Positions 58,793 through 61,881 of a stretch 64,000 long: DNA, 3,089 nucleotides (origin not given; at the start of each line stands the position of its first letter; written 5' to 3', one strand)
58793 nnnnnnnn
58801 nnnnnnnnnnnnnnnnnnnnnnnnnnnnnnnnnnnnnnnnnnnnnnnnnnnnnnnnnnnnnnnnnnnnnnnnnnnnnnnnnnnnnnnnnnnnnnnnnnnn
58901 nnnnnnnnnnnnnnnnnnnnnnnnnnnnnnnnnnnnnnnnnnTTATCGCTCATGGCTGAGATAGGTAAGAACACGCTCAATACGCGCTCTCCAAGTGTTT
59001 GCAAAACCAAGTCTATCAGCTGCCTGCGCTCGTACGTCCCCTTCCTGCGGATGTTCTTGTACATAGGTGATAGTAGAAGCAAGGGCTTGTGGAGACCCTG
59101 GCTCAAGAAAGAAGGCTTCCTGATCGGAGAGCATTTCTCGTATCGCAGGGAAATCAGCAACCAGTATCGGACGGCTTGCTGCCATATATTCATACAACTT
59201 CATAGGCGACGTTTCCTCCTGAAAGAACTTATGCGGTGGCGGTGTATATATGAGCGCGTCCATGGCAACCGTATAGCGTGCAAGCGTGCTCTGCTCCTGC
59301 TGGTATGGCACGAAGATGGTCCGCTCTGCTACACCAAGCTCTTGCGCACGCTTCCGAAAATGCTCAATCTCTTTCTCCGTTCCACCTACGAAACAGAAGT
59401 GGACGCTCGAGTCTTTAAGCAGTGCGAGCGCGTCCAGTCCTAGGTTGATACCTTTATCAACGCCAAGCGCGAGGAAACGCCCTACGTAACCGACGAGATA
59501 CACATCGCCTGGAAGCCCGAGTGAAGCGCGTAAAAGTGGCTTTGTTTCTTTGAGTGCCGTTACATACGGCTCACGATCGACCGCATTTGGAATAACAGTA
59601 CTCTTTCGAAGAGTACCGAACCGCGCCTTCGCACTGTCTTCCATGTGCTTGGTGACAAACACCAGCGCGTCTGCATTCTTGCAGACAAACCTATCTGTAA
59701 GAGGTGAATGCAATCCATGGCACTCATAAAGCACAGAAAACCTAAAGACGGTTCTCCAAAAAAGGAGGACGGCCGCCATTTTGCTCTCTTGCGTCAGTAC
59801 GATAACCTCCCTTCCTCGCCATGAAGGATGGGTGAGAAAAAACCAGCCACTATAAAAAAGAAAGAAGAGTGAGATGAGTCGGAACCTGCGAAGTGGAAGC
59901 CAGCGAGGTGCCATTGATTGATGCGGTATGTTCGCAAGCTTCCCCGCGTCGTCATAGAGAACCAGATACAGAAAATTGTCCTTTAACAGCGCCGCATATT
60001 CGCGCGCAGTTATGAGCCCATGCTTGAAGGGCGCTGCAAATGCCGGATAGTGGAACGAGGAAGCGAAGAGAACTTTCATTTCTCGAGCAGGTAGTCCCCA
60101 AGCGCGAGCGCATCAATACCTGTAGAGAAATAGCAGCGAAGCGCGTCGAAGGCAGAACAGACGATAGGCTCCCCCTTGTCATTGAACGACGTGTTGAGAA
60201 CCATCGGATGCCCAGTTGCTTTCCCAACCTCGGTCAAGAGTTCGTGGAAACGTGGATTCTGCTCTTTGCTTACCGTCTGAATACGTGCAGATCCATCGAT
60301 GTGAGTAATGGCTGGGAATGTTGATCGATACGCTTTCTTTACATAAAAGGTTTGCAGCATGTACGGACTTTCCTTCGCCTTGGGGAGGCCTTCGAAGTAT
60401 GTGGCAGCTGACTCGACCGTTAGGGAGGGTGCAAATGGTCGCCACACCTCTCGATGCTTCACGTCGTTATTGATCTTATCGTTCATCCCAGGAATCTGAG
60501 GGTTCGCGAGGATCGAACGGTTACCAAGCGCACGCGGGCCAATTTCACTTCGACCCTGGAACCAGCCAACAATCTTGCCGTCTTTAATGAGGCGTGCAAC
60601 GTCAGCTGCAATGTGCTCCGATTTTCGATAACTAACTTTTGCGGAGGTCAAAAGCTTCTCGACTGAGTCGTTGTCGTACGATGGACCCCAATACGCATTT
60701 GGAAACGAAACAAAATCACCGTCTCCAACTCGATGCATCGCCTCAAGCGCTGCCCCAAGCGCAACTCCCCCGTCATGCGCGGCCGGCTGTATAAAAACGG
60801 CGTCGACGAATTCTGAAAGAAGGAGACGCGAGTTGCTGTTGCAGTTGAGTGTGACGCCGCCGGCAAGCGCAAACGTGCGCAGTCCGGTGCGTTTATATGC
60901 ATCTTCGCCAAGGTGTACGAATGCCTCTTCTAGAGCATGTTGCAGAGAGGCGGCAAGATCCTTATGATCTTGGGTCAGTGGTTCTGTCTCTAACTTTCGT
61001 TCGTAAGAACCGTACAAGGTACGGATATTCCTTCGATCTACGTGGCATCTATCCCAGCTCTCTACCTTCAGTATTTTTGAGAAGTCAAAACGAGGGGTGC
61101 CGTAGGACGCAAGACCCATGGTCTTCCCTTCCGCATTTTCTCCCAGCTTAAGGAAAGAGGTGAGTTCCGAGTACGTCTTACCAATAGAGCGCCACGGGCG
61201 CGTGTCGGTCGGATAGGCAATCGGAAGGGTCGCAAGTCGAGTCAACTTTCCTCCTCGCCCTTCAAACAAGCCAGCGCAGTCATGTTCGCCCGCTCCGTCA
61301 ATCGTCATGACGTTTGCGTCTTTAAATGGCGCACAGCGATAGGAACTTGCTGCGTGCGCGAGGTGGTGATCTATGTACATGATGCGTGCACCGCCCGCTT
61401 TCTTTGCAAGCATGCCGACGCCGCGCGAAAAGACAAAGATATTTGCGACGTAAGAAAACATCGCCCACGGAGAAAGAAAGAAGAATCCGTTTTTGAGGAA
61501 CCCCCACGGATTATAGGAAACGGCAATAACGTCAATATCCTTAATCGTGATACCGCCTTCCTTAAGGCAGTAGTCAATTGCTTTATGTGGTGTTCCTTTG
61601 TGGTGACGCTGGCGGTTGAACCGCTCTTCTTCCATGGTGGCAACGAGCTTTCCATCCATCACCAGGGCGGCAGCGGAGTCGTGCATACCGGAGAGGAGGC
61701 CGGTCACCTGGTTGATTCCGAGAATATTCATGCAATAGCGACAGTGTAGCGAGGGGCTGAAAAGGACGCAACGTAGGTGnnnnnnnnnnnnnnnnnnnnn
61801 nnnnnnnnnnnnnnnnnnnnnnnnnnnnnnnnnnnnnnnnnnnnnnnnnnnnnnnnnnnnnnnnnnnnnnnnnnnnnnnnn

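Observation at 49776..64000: Surface-glycan locus combining NeuB/NeuA-type nonulosonic-acid genes with carbamoyl- and methyl-transferases, a TagF-like transferase, Wzx and an exostosin-like GT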

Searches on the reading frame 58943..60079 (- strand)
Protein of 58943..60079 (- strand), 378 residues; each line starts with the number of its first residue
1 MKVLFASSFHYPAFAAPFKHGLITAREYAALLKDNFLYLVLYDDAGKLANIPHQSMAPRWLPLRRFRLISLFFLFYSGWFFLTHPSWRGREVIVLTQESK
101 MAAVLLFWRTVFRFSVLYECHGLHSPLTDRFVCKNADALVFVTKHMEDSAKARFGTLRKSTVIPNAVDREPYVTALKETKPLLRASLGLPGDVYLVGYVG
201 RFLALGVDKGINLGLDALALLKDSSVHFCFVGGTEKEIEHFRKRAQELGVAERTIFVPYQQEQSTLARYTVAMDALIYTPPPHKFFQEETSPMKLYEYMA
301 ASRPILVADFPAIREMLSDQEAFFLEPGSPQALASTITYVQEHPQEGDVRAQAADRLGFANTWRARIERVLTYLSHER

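Call 3: search_protein_families(library=pfam, proteins=[window:58943-60079:-], max_evalue=0.01)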
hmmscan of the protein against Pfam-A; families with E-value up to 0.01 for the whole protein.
window:58943-60079:- (378 aa): 4 families
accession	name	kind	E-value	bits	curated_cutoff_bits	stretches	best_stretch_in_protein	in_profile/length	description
PF00534.26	Glycos_transf_1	-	1.8e-17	63.8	26.4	1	182-344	4-159/172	Glycosyl transferases group 1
PF13692.12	Glyco_trans_1_4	-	2.9e-17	63.7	27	1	196-339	4-138/142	Glycosyl transferases group 1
PF13524.12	Glyco_trans_1_2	-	6e-05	23.5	25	1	287-371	59-143/144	Glycosyl transferase-like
PF13439.12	Glyco_transf_4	-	6.3e-05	23.5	28.5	1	126-170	125-169/170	Glycosyltransferase Family 4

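Call 5: search_protein_families(library=ncbifam, proteins=[window:58943-60079:-], max_evalue=0.001)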
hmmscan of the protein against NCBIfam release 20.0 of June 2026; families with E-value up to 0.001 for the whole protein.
window:58943-60079:- (378 aa): 11 families
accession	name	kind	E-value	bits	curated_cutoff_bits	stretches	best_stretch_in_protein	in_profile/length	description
TIGR04063.1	stp3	hypoth_equivalog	3.7e-22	78.7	442.05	1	130-369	152-387/397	TIGR04063 family PEP-CTERM/XrtA system glycosyltransferase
NF047684.1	TeichurnBiosyTuaC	equivalog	2.1e-12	46.7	550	1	134-343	163-354/391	teichuronic acid biosynthesis protein TuaC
NF038298.1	EPS_HpsO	equivalog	2e-10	40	575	1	128-348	139-357/388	hormogonium polysaccharide biosynthesis glycosyltransferase HpsO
NF007640.0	PRK10307.1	subfamily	1.5e-09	37.2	276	1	128-356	164-385/411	WcaI family glycosyltransferase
NF053787.1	GlcN_PG_synth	equivalog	6.8e-09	35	480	1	158-372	164-354/361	N-acetylglucosaminyl phosphatidylglycerol synthase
NF038295.1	EPS_HpsP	equivalog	1.3e-07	31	550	1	129-370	148-380/388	hormogonium polysaccharide biosynthesis glycosyltransferase HpsP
TIGR04047.1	MSMEG_0565_glyc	hypoth_equivalog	9.2e-07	28.3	259.85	1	133-369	136-366/373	MSMEG_0565 family glycosyltransferase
TIGR03449.1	mycothiol_MshA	equivalog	3.3e-06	26.3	462.5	1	130-371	159-397/406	D-inositol-3-phosphate glycosyltransferase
NF041876.1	EPS_EpsE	equivalog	0.00026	20.3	400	1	245-349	269-367/389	exopolysaccharide biosynthesis GT4 family glycosyltransferase EpsE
TIGR04007.1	wcaI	equivalog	0.00048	18.9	800.45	1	130-269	168-302/407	colanic acid biosynthesis glycosyltransferase WcaI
TIGR02095.1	glgA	subfamily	0.00077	18.2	328.45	0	174-260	273-358/477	glycogen/starch synthase, ADP-glucose type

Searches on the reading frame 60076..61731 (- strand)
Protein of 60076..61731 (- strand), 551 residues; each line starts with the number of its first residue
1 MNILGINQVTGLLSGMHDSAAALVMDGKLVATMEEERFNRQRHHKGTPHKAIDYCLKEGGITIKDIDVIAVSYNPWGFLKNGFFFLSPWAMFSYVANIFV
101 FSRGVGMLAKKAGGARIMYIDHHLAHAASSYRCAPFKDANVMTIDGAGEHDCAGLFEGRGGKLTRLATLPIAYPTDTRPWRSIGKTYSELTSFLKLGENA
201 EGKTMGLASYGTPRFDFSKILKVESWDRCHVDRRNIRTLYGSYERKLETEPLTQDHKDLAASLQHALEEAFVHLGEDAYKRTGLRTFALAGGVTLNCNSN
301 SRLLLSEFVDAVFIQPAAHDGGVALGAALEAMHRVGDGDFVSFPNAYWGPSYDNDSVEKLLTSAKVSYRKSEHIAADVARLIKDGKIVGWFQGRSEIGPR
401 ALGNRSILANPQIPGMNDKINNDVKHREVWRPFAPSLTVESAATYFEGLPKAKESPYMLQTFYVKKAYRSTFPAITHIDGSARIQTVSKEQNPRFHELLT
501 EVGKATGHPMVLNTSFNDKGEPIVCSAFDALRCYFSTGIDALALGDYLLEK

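Call 3: search_protein_families(library=pfam, proteins=[window:60076-61731:-], max_evalue=0.01)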
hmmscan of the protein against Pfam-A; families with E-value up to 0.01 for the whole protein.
window:60076-61731:- (551 aa): 4 families
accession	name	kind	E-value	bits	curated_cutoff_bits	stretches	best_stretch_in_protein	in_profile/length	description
PF16861.10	Carbam_trans_C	-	2.8e-69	232.5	27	1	379-551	1-170/170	Carbamoyltransferase C-terminus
PF02543.21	Carbam_trans_N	-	3.2e-47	162.1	24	2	109-329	119-346/346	Carbamoyltransferase N-terminus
PF00814.31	TsaD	-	6.1e-08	33.1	24.8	1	41-75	26-60/264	tRNA N6-adenosine threonylcarbamoyltransferase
PF22521.2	HypF_C_2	-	0.0018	18.5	27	1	253-326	163-240/241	Carbamoyltransferase, Kae1-like Domain, second subdomain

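Call 5: search_protein_families(library=ncbifam, proteins=[window:60076-61731:-], max_evalue=0.001)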
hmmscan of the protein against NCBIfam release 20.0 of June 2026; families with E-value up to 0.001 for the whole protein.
window:60076-61731:- (551 aa): 3 families
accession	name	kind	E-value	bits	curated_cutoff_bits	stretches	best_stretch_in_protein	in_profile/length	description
NF041651.1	nodul_NodU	equivalog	7.6e-50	170.2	1000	2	254-525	268-531/556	nodulation protein NodU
TIGR03723.1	T6A_TsaD_YgjD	equivalog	7.9e-07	28.5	296.1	0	243-298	219-274/314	tRNA (adenosine(37)-N6)-threonylcarbamoyltransferase complex transferase subunit TsaD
TIGR00329.1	gcp_kae1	subfamily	9e-06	25.1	207.8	0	246-298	221-273/305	tRNA (adenosine(37)-N6)-threonylcarbamoyltransferase complex transferase subunit TsaD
